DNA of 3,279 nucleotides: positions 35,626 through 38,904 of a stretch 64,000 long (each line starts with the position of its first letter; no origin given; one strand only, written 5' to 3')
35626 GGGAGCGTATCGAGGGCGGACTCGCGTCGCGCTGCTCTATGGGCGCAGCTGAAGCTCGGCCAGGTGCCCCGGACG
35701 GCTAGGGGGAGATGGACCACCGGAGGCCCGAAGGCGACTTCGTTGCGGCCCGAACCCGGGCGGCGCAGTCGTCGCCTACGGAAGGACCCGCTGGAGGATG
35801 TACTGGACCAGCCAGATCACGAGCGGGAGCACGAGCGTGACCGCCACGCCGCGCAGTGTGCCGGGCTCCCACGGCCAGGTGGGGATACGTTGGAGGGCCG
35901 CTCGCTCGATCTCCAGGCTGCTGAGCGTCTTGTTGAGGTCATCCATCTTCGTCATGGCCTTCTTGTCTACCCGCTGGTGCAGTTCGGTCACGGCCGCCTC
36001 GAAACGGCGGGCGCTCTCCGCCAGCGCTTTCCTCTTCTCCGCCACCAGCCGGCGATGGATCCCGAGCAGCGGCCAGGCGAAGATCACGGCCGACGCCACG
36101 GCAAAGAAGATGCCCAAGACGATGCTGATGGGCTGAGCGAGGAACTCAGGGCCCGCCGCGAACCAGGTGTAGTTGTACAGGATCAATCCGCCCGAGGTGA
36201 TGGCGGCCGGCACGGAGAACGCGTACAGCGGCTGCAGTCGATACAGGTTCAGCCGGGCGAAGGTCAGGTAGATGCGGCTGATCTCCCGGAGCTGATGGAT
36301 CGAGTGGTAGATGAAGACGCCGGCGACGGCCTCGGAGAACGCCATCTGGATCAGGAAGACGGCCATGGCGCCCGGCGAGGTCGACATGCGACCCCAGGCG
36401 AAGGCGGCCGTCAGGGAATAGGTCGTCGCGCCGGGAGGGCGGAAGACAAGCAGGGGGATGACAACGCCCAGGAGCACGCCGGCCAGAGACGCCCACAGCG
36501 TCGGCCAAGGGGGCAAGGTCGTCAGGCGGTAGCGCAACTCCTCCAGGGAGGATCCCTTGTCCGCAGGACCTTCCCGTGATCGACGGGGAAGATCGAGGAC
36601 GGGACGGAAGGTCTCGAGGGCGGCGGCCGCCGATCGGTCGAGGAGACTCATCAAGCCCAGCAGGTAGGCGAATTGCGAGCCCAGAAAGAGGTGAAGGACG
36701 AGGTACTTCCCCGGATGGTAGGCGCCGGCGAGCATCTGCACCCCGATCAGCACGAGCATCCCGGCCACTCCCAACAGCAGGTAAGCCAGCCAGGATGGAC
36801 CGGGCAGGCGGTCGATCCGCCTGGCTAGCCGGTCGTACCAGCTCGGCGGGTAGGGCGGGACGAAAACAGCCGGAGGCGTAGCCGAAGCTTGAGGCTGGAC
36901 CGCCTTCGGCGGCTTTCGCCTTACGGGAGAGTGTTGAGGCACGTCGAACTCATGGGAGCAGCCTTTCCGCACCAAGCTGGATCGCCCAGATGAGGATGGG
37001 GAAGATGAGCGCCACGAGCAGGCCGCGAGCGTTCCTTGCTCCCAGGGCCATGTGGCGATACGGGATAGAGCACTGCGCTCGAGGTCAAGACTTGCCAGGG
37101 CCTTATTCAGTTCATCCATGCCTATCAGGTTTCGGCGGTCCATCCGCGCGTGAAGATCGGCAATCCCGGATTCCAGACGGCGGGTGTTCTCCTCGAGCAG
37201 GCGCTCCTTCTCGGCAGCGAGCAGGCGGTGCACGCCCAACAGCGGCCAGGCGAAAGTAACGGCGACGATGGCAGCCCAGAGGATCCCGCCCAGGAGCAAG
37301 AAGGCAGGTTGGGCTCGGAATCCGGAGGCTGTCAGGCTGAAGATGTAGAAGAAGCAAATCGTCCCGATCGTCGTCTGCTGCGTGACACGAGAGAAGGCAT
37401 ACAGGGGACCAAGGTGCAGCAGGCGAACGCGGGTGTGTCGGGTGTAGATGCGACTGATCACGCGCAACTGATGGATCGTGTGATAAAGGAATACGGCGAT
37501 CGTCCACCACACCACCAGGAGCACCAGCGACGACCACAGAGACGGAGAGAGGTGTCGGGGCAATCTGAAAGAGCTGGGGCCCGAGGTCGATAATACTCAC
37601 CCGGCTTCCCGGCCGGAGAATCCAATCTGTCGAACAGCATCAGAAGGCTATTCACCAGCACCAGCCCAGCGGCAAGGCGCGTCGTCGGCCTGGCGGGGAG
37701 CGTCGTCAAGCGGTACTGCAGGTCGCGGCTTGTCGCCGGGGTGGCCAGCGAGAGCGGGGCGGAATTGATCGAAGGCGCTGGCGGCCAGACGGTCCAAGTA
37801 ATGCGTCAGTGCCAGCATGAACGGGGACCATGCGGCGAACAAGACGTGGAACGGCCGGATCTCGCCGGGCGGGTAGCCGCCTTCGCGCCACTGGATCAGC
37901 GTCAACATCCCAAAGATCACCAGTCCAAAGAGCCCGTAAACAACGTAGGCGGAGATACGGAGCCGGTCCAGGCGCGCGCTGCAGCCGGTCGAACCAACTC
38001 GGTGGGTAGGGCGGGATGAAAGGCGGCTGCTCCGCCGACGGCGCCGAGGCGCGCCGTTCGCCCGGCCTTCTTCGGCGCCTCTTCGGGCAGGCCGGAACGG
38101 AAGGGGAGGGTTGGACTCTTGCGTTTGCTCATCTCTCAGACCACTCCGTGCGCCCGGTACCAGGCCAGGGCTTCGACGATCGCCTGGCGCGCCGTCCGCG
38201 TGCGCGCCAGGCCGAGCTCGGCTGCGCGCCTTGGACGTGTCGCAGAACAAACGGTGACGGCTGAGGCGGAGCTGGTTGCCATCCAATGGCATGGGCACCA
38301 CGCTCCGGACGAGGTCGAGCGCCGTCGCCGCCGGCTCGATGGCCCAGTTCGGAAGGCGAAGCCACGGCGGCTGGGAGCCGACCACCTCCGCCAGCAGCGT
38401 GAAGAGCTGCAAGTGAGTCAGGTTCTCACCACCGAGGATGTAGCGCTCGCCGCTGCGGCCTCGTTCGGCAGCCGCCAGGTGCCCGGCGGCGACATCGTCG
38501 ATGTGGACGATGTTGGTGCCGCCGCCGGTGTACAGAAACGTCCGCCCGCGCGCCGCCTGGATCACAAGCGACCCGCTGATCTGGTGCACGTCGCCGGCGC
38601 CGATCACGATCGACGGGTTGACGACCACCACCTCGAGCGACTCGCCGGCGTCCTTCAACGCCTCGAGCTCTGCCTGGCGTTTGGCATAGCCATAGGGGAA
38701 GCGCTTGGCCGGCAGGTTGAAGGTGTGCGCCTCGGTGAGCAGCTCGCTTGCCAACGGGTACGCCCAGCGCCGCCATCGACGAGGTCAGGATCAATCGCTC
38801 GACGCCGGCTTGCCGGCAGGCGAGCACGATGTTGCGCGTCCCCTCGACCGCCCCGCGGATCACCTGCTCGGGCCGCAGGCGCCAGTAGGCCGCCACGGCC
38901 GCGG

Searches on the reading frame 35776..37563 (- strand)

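Call 91: search_protein_families(library=pfam, proteins=[window:35776-37563:-], max_evalue=0.001)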
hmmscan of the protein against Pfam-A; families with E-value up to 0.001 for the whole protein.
window:35776-37563:- (595 aa): 1 family
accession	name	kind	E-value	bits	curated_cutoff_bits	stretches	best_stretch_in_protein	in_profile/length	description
PF22989.2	DUF7030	-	0.00059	20.3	27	0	163-188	15-40/60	Domain of unknown function (DUF7030)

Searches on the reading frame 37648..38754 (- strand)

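Call 91: search_protein_families(library=pfam, proteins=[window:37648-38754:-], max_evalue=0.001)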
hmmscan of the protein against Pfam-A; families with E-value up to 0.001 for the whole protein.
window:37648-38754:- (368 aa): 1 family
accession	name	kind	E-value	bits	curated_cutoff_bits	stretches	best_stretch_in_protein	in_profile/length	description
PF01370.27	Epimerase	-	1.1e-08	35.2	20.9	1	14-108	136-240/240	NAD dependent epimerase/dehydratase family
